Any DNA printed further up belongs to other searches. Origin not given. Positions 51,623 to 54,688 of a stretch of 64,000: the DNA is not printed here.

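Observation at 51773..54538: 921-aa Cys-cluster protein as sole large cargo of the island: candidate single-gene defence or novel function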

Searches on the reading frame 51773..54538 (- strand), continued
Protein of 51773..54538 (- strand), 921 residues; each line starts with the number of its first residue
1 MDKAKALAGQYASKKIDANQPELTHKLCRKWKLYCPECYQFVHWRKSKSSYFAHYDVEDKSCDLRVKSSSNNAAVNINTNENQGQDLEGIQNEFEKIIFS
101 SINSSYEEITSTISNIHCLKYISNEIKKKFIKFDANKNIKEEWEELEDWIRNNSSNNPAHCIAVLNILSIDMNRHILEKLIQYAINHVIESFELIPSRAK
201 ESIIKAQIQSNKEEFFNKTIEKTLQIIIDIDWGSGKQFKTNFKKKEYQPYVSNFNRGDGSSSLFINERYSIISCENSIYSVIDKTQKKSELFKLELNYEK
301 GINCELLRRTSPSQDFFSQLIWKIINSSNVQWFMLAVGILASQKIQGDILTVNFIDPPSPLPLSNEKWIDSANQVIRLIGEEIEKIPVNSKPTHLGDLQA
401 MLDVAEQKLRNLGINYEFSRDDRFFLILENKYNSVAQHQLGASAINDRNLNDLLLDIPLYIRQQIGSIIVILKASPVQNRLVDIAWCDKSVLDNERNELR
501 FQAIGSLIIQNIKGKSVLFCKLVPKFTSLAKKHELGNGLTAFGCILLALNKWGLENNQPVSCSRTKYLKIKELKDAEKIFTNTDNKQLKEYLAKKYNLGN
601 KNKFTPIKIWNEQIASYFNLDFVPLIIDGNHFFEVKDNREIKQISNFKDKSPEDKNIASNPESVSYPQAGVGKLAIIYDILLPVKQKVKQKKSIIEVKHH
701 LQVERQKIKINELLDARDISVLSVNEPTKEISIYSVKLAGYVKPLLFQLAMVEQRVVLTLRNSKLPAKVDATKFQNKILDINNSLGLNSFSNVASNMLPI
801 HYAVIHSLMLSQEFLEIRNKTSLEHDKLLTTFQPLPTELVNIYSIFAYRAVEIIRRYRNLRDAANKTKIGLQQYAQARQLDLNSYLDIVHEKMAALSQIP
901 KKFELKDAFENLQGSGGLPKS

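Call 44: find_encoding_contigs(protein=P0014, flank=10000, max_places=3)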
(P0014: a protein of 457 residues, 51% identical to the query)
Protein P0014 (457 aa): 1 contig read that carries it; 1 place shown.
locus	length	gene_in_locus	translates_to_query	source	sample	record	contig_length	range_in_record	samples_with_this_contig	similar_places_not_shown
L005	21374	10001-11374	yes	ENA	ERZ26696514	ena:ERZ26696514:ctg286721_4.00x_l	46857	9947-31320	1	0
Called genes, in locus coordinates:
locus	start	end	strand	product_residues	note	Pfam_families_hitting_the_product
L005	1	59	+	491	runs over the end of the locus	PF00069:Pkinase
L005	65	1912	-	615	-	PF16940:Tic110 (weak), PF05419:GUN4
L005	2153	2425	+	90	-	-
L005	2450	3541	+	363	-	-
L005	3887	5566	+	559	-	-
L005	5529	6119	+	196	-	-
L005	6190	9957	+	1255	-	PF00176:SNF2-rel_dom, PF04851:ResIII, PF00271:Helicase_C, PF00636:Ribonuclease_3, PF14622:Ribonucleas_3_3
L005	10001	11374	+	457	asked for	PF25164:CoiA_N (weak), PF25169:DUF7830 (weak)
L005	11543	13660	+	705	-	PF00580:UvrD-helicase, PF13086:AAA_11 (faint), PF13245:AAA_19 (weak), PF13401:AAA_22 (faint), PF13361:UvrD_C, PF13538:UvrD_C_2 (faint)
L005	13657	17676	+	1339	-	PF00271:Helicase_C (weak)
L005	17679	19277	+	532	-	PF09369:MZB (faint)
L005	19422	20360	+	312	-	PF13091:PLDc_2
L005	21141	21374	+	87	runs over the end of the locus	-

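Call 45: find_encoding_contigs(protein=P0017, flank=10000, max_places=3)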
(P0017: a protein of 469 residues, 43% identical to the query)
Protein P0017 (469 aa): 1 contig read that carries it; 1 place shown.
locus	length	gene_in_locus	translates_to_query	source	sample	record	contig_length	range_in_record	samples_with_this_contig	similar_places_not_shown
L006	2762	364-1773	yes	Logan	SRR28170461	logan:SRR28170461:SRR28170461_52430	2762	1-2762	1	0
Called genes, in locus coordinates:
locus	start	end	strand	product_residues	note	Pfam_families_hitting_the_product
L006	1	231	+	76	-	?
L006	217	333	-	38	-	-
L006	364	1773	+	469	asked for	PF25164:CoiA_N (weak)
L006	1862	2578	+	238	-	PF14622:Ribonucleas_3_3, PF00636:Ribonuclease_3, PF00035:dsrm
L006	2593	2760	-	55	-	?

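Call 46: find_encoding_contigs(protein=P0010, flank=10000, max_places=3)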
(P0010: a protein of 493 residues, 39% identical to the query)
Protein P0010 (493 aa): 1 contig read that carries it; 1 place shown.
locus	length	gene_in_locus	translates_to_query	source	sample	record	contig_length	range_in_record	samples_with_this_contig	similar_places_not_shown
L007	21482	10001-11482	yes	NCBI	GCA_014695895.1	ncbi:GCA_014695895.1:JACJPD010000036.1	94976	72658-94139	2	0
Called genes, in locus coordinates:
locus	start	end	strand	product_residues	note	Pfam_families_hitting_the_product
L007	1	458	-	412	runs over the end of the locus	PF00595:PDZ, PF13180:PDZ_2 (faint), PF17820:PDZ_6, PF03572:Peptidase_S41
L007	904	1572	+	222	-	PF00033:Cytochrome_B, PF13631:Cytochrom_B_N_2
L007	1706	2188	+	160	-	PF00032:Cytochrom_B_C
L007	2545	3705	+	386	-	PF13579:Glyco_trans_4_4 (weak), PF20706:GT4-conflict, PF00534:Glycos_transf_1, PF13692:Glyco_trans_1_4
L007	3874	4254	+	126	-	-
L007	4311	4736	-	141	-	-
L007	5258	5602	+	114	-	-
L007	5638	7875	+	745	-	PF06271:RDD, PF13576:Pentapeptide_3 (faint), PF00805:Pentapeptide, PF13599:Pentapeptide_4, PF00805:Pentapeptide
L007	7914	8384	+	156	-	-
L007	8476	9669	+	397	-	PF01551:Peptidase_M23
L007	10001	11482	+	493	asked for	PF25164:CoiA_N (faint)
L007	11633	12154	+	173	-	PF16734:Pilin_GH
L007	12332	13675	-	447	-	PF23211:LRR_LRWD1 (faint), PF00560:LRR_1 (faint), PF23598:LRR_14 (weak), PF12799:LRR_4 (weak), PF13855:LRR_8, PF00069:Pkinase, PF07714:PK_Tyr_Ser-Thr, PF06293:Kdo (weak), +1 more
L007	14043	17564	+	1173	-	PF05860:TPS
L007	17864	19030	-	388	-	PF01594:AI-2E_transport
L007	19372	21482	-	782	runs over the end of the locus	PF13802:Gal_mutarotas_2, PF01055:Glyco_hydro_31_2nd, PF21365:Glyco_hydro_31_3rd, PF17137:DUF5110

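Call 47: find_encoding_contigs(protein=P0021, flank=10000, max_places=3)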
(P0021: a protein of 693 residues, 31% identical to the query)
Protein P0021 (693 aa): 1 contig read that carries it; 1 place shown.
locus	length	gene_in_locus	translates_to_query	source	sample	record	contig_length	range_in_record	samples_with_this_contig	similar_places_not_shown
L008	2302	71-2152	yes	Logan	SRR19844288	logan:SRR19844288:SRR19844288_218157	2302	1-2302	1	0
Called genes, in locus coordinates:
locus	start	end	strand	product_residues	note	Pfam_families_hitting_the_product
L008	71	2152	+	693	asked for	-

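Call 62: find_related_loci(query=window:51773-54538:-, collection=genome_contigs, flank=10000)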
Query window:51773-54538:- (921 aa) in genome_contigs; peptide patterns used: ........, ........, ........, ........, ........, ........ (x = any residue, [..] = any of these).
64 stretches matched a pattern, but none encodes a relative of the query by tblastn (E <= 1e-3).

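Call 78: find_encoding_contigs(protein=P0004, flank=8000, max_places=2)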
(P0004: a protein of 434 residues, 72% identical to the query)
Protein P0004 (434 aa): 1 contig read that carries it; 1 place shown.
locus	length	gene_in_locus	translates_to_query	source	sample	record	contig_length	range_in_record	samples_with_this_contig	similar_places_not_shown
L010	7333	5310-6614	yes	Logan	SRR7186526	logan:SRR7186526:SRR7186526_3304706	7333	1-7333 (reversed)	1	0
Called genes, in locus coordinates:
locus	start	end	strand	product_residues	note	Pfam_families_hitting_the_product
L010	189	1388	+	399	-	PF12167:Arm-DNA-bind_2 (weak), PF00589:Phage_integrase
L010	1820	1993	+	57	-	PF19807:DUF6290 (weak)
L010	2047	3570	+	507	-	-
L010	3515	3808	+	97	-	-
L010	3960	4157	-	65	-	-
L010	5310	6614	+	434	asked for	-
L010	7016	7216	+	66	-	-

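Call 79: find_encoding_contigs(protein=P0006, flank=8000, max_places=2)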
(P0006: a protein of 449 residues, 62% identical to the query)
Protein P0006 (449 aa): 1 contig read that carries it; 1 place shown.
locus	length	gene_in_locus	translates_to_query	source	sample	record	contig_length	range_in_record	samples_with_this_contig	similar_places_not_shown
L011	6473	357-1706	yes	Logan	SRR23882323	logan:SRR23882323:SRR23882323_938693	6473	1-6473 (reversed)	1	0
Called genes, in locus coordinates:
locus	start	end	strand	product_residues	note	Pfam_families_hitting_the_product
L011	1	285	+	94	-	?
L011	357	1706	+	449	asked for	-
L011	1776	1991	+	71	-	-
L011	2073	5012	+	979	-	-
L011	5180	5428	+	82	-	-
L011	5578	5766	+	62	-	-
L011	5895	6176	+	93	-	-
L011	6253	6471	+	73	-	?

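Call 83: search_protein_families(library=pfam, proteins=[L010:2047-3570:+, L010:1820-1993:+, L010:3960-4253:-, L004:39-656:+, L004:698-1450:+, L004:2733-3170:+, L004:3255-3542:+, L011:2073-5012:+, L004:1534-2649:+], max_evalue=0.1)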
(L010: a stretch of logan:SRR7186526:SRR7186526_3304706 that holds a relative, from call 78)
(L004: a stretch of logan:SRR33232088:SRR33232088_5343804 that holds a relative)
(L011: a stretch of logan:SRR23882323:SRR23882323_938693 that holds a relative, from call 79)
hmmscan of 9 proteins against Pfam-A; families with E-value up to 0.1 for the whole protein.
L010:2047-3570:+ (507 aa): 1 family
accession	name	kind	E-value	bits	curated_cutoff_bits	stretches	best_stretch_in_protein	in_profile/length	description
PF04851.21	ResIII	-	0.014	15.7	22.5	1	335-384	3-43/164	Type III restriction enzyme, res subunit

L010:1820-1993:+ (57 aa): 3 families
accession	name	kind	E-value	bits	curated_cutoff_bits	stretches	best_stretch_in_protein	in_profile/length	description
PF19807.5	DUF6290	-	2.2e-06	28.2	27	1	12-52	3-43/72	Family of unknown function (DUF6290)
PF21983.2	NikA-like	-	0.0066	17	27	1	10-47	4-41/72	Mobilization protein NikA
PF14706.11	Tnp_DNA_bind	-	0.04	14.1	24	1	15-39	15-39/58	Transposase DNA-binding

L010:3960-4253:- (97 aa): 0 families

L004:39-656:+ (205 aa): 1 family
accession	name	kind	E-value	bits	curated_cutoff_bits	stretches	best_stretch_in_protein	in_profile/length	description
PF00307.36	CH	-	0.084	13.5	26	0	27-80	28-82/109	Calponin homology (CH) domain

L004:698-1450:+ (250 aa): 0 families

L004:2733-3170:+ (145 aa): 0 families

L004:3255-3542:+ (95 aa): 0 families

L011:2073-5012:+ (979 aa): 0 families

L004:1534-2649:+ (371 aa): 0 families

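Call 84: search_protein_families(library=phrogs, proteins=[L010:2047-3570:+, L010:1820-1993:+, L010:3960-4253:-, L004:39-656:+, L004:698-1450:+, L004:2733-3170:+, L004:3255-3542:+, L011:2073-5012:+, L004:1534-2649:+], max_evalue=0.1)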
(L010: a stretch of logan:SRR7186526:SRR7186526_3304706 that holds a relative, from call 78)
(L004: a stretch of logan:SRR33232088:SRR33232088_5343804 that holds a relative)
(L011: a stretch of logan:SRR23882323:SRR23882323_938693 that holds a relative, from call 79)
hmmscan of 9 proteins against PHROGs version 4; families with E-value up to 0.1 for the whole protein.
L010:2047-3570:+ (507 aa): 3 families
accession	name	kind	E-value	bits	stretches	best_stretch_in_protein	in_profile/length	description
phrog_25531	-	unknown function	5.2e-27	95.8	1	8-180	3-178/617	-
phrog_9765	-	DNA, RNA and nucleotide metabolism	1e-05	24.7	1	61-159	85-181/939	DNA primase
phrog_256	-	DNA, RNA and nucleotide metabolism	0.00096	18.8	1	57-126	65-133/798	DNA helicase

L010:1820-1993:+ (57 aa): 4 families
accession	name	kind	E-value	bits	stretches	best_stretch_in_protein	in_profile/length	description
phrog_876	-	transcription regulation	0.0015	19.1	1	6-52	63-109/239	transcriptional repressor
phrog_11622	-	transcription regulation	0.04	15.1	1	19-49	7-37/100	transcriptional regulator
phrog_4085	-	unknown function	0.05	14.9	1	15-49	5-39/77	-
phrog_582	-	transcription regulation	0.073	14.4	1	12-52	59-99/105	Arc-like repressor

L010:3960-4253:- (97 aa): 0 families

L004:39-656:+ (205 aa): 0 families

L004:698-1450:+ (250 aa): 0 families

L004:2733-3170:+ (145 aa): 0 families

L004:3255-3542:+ (95 aa): 0 families

L011:2073-5012:+ (979 aa): 1 family
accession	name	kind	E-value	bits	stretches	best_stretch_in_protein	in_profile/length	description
phrog_1955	-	unknown function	0.02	16.1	1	566-630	19-82/106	-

L004:1534-2649:+ (371 aa): 2 families
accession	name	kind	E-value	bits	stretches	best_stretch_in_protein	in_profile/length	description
phrog_11411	-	transcription regulation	0.013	16.5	0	236-279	30-69/73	Arc-like repressor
phrog_4224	-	unknown function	0.058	14.4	1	307-362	57-115/119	-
